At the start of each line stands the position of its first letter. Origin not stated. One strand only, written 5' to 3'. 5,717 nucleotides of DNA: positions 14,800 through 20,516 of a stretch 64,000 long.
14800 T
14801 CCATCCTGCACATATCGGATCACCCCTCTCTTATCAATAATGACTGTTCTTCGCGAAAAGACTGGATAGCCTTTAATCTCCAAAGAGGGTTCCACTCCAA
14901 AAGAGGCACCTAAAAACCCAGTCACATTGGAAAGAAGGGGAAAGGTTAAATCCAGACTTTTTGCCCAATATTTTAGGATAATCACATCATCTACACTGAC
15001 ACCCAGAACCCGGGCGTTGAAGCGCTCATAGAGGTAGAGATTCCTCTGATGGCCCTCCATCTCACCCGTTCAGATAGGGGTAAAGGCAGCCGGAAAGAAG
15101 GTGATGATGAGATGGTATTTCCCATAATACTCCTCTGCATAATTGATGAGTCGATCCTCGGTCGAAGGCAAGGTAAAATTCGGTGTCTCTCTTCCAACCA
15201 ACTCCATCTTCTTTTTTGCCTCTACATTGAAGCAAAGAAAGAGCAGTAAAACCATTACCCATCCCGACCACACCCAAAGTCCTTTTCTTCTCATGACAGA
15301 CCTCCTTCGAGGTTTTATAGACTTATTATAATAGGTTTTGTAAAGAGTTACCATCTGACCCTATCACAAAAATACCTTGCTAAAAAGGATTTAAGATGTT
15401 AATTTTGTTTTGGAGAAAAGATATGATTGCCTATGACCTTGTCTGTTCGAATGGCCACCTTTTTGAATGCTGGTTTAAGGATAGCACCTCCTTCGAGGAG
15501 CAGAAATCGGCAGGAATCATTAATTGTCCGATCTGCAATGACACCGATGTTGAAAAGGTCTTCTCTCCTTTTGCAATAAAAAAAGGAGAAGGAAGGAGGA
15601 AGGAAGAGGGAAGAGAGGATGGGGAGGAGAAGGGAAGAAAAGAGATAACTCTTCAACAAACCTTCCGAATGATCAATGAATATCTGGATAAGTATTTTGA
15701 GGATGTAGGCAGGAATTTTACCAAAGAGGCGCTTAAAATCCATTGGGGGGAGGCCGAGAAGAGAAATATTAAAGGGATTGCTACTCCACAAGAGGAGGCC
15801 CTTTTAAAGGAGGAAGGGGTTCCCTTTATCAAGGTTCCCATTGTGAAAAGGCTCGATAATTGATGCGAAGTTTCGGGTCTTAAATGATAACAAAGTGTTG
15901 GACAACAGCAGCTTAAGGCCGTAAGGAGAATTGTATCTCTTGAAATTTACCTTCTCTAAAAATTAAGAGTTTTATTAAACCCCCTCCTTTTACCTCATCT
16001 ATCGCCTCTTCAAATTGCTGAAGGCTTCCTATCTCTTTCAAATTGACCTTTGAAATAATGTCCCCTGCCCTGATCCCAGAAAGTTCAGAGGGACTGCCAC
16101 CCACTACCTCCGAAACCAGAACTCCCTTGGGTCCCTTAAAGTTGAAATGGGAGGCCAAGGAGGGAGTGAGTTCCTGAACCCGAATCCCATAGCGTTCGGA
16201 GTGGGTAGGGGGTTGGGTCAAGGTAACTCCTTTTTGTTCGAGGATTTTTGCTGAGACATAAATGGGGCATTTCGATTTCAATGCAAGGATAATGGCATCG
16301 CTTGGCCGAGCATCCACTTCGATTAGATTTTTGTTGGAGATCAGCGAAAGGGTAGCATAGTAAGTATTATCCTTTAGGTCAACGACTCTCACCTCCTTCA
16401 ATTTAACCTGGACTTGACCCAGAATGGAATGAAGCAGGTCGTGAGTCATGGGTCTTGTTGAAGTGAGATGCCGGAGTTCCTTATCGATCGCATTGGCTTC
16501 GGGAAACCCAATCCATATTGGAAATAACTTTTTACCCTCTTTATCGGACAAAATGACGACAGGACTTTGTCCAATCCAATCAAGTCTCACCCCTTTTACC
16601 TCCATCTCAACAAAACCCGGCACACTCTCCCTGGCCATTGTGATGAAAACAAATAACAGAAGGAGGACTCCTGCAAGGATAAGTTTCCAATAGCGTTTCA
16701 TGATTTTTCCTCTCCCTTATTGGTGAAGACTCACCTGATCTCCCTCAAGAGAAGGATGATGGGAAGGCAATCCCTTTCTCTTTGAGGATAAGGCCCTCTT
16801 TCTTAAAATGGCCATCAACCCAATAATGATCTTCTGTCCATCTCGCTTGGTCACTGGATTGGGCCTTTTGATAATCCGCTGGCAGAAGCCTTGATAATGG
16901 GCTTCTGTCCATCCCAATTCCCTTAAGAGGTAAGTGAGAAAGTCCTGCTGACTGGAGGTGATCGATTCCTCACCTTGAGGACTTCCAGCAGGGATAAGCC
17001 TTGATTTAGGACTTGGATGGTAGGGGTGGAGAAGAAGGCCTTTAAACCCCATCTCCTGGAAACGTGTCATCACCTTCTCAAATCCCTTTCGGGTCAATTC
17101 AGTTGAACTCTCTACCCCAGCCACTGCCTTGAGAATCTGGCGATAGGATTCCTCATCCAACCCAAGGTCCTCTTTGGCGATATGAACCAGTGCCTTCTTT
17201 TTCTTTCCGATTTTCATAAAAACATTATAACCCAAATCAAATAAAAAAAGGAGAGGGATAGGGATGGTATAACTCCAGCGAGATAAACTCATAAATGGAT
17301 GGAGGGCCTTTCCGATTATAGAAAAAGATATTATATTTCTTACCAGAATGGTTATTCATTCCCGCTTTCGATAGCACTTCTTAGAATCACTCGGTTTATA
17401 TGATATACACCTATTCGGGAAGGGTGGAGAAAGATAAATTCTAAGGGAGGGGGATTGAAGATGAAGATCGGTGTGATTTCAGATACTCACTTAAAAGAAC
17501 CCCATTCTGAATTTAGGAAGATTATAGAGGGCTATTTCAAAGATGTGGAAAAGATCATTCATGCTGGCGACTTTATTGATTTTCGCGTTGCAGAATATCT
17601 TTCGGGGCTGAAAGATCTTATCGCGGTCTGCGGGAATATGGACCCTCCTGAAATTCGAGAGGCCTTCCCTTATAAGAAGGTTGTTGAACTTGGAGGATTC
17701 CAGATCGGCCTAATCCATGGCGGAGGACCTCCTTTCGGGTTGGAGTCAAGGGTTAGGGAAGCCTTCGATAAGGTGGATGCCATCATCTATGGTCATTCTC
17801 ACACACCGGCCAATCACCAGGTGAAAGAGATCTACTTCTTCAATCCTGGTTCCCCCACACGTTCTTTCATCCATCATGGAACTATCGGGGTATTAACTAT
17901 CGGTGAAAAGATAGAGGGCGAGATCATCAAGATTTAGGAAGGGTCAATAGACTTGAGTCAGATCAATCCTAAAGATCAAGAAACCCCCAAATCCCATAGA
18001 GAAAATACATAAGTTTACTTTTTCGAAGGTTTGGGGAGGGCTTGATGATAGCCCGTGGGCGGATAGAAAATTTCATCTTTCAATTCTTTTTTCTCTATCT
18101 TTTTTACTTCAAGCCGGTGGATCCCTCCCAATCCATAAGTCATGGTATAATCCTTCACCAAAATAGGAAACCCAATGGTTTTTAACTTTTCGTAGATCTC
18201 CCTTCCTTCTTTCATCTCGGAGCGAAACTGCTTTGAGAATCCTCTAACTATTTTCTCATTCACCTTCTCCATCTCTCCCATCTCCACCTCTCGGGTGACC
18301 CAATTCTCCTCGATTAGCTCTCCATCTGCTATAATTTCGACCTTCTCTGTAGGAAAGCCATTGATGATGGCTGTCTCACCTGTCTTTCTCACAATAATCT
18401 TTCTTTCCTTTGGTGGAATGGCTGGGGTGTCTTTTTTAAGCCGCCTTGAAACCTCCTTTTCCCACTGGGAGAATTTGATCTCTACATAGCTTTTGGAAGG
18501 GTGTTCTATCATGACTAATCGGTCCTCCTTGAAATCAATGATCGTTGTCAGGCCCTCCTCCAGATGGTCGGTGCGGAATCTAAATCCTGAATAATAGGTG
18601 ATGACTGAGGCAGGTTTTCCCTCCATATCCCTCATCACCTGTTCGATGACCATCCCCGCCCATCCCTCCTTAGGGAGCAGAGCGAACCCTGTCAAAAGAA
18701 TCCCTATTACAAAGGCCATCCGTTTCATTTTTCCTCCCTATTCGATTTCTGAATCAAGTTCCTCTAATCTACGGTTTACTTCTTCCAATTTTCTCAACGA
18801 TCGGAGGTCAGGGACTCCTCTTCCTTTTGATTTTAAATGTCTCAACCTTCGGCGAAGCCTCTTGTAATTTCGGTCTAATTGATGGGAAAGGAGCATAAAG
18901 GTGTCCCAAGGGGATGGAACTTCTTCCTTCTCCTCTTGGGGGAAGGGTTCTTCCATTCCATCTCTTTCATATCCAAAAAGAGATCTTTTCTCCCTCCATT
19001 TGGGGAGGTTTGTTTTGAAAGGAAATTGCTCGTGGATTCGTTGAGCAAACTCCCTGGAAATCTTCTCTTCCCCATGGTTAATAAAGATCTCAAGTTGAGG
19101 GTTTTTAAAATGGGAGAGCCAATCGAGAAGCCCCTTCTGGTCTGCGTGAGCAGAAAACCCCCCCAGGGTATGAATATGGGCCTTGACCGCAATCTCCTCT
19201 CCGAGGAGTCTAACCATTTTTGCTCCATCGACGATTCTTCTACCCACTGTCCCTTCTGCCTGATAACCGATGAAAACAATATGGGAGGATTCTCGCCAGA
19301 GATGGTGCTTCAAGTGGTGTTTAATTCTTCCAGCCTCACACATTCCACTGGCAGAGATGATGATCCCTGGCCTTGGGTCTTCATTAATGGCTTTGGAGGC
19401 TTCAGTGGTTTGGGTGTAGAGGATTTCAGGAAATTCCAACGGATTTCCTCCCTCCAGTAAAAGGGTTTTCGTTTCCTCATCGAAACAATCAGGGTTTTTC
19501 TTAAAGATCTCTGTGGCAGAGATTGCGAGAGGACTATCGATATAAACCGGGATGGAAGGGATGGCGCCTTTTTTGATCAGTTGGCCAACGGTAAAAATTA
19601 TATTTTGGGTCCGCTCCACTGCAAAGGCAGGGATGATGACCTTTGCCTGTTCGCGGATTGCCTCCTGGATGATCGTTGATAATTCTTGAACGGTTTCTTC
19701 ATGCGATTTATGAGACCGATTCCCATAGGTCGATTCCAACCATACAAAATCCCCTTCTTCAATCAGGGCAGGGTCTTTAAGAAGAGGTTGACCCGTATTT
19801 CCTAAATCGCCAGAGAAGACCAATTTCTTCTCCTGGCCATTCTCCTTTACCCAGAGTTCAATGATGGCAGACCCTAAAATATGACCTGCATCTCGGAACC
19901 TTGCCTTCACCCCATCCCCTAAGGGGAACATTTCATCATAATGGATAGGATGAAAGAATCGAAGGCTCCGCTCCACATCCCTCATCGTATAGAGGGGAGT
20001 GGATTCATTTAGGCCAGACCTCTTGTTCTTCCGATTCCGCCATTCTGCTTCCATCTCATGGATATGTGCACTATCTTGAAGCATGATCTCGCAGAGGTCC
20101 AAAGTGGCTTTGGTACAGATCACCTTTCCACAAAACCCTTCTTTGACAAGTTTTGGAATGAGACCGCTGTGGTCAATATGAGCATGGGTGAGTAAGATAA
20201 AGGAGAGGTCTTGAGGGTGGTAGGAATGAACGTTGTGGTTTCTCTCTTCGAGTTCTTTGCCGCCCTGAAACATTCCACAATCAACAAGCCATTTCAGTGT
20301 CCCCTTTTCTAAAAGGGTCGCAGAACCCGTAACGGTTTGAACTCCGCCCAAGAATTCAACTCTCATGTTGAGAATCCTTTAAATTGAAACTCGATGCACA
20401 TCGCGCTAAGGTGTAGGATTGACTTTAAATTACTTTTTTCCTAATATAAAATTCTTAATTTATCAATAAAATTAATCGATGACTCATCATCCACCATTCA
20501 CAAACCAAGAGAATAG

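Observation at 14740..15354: Peroxiredoxin with in-frame TGA exactly at the peroxidatic cysteine codon: candidate selenocysteine-Prx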

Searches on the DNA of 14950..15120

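Call 64: search_rna_families(source=window, start=14950, end=15120, threshold=evalue, max_evalue=10, show_alignments=2)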
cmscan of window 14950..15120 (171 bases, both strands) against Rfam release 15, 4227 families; matches with E-value up to 10: 7.
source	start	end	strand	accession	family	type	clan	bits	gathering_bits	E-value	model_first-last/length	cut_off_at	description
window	15098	15120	+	RF01175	snoU83D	Gene; snRNA; snoRNA; CD-box;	-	13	55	5.9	1-23/81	3'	Small nucleolar RNA U83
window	15043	15078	+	RF01843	neisseria_FSE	Cis-reg; frameshift_element;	-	12.7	50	4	1-40/40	no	neiserria ribosomal frameshift element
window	15047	15096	+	RF00381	Antizyme_FSE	Cis-reg; frameshift_element;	-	12.2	40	6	1-59/59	no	Antizyme RNA frameshifting stimulation element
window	15100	15120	+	RF01122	sR39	Gene; snRNA; snoRNA; CD-box;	-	8.9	50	4.7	1-17/56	3'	Small nucleolar RNA sR39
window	15100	15120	+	RF01129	sR44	Gene; snRNA; snoRNA; CD-box;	-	8.5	45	7.6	1-22/55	3'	Small nucleolar RNA sR44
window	15031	15111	+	RF01905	HOTAIR_2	Gene; lncRNA;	-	8.5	60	9.5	1-69/69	no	HOTAIR conserved region 2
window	15100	15120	+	RF01124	sR36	Gene; snRNA; snoRNA; CD-box;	-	7.7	55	10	1-21/55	3'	Small nucleolar RNA sR36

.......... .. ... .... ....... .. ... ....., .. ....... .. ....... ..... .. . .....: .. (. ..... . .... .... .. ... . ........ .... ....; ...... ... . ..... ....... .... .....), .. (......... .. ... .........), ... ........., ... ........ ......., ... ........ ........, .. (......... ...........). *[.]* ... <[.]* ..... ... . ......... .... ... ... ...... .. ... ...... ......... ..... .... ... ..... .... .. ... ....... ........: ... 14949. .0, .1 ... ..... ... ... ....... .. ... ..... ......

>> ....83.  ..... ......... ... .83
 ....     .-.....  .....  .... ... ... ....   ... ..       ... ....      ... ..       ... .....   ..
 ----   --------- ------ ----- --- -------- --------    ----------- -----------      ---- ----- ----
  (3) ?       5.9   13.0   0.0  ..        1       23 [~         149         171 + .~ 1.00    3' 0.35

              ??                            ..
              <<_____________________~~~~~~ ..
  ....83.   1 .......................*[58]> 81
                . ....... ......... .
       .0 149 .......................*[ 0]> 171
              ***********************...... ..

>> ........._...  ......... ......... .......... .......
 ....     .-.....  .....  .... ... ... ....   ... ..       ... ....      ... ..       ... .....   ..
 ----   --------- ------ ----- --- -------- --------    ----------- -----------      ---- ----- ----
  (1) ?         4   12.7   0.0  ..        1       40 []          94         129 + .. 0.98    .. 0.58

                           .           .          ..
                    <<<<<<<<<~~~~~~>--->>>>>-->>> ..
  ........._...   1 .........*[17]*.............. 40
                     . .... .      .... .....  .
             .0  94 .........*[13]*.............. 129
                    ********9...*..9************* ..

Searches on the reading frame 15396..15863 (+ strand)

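Call 8: search_protein_families(library=pfam, proteins=[window:15396-15863:+])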
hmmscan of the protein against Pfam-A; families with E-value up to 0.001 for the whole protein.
window:15396-15863:+ (155 aa): 1 family
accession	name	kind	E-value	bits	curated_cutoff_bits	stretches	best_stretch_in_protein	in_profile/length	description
PF06676.16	DUF1178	-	1.1e-41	143.1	31.6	1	10-151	1-146/147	Protein of unknown function (DUF1178)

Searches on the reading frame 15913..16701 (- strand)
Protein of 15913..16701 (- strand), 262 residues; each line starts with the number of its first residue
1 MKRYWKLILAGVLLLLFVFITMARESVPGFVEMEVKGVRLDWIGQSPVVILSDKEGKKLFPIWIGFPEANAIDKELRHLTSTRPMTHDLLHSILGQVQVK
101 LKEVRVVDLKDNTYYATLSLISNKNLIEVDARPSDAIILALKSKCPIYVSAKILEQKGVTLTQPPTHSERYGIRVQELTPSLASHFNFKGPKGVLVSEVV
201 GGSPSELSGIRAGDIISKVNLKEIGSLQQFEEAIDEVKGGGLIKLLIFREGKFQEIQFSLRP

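Call 8: search_protein_families(library=pfam, proteins=[window:15913-16701:-])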
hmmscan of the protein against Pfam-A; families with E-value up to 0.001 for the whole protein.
window:15913-16701:- (262 aa): 5 families
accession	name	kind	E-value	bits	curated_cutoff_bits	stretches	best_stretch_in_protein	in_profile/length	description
PF02577.19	BFN_dom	-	2.6e-38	130.7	27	1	49-160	1-110/112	Bifunctional nuclease domain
PF13180.12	PDZ_2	-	4.8e-10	40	27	1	172-257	4-77/80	PDZ domain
PF17820.7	PDZ_6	-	1.2e-07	31.8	27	1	196-247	2-52/54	PDZ domain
PF00595.29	PDZ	-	3.5e-07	30.9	23.2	1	167-247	8-80/81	PDZ domain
PF12812.13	PDZ_1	-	0.00077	19.9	28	0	172-238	12-76/78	PDZ-like domain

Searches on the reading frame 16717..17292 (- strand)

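Call 8: search_protein_families(library=pfam, proteins=[window:16717-17292:-])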
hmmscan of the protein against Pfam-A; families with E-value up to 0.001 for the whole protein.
window:16717-17292:- (191 aa): 1 family
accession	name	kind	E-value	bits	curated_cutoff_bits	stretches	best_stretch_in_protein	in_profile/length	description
PF06252.17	GemA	-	2e-10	42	27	1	45-159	1-113/119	Bacteriophage Mu, GemA protein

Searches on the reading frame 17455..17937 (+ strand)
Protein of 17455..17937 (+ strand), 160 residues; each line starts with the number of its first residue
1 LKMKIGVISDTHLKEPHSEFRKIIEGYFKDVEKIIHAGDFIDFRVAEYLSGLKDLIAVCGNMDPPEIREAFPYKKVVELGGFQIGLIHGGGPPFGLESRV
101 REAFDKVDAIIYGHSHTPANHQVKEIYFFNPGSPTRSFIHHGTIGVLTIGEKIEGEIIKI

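Call 47: search_protein_families(library=pfam, proteins=[window:17455-17937:+], max_evalue=0.00001)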
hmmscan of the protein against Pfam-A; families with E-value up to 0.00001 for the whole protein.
window:17455-17937:+ (160 aa): 2 families
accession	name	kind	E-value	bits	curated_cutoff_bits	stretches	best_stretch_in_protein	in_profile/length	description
PF12850.12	Metallophos_2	-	3.7e-33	115.1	27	1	3-150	1-152/154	Calcineurin-like phosphoesterase superfamily domain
PF00149.33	Metallophos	-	4.4e-09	37.5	21.5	1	3-117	1-190/191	Calcineurin-like phosphoesterase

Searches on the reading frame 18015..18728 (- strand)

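Call 47: search_protein_families(library=pfam, proteins=[window:18015-18728:-], max_evalue=0.00001)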
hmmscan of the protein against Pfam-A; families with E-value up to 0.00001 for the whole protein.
window:18015-18728:- (237 aa): 1 family
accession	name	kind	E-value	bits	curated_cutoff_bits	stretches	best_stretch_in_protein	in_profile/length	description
PF14371.13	DUF4412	-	2.2e-11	44.3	21.6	1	59-227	41-191/191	Domain of unknown function (DUF4412)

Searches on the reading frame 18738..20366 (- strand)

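Call 47: search_protein_families(library=pfam, proteins=[window:18738-20366:-], max_evalue=0.00001)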
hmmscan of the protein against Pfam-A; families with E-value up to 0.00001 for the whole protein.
window:18738-20366:- (542 aa): 5 families
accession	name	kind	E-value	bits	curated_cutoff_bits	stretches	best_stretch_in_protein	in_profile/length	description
PF10996.14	Beta-Casp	-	3.5e-40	137.7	27.7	1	253-378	1-120/120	Beta-Casp domain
PF07521.17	RMMBL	-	1.4e-18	67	21.6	1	392-455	2-63/63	Zn-dependent metallo-hydrolase RNA specificity domain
PF00753.33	Lactamase_B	-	6.4e-13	49.5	22.7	1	13-210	5-162/196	Metallo-beta-lactamase superfamily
PF12706.13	Lactamase_B_2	-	1.9e-06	28.1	27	0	27-192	4-147/200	Beta-lactamase superfamily domain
PF16661.11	Lactamase_B_6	-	4.6e-06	26.6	27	1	18-171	1-149/193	Metallo-beta-lactamase superfamily domain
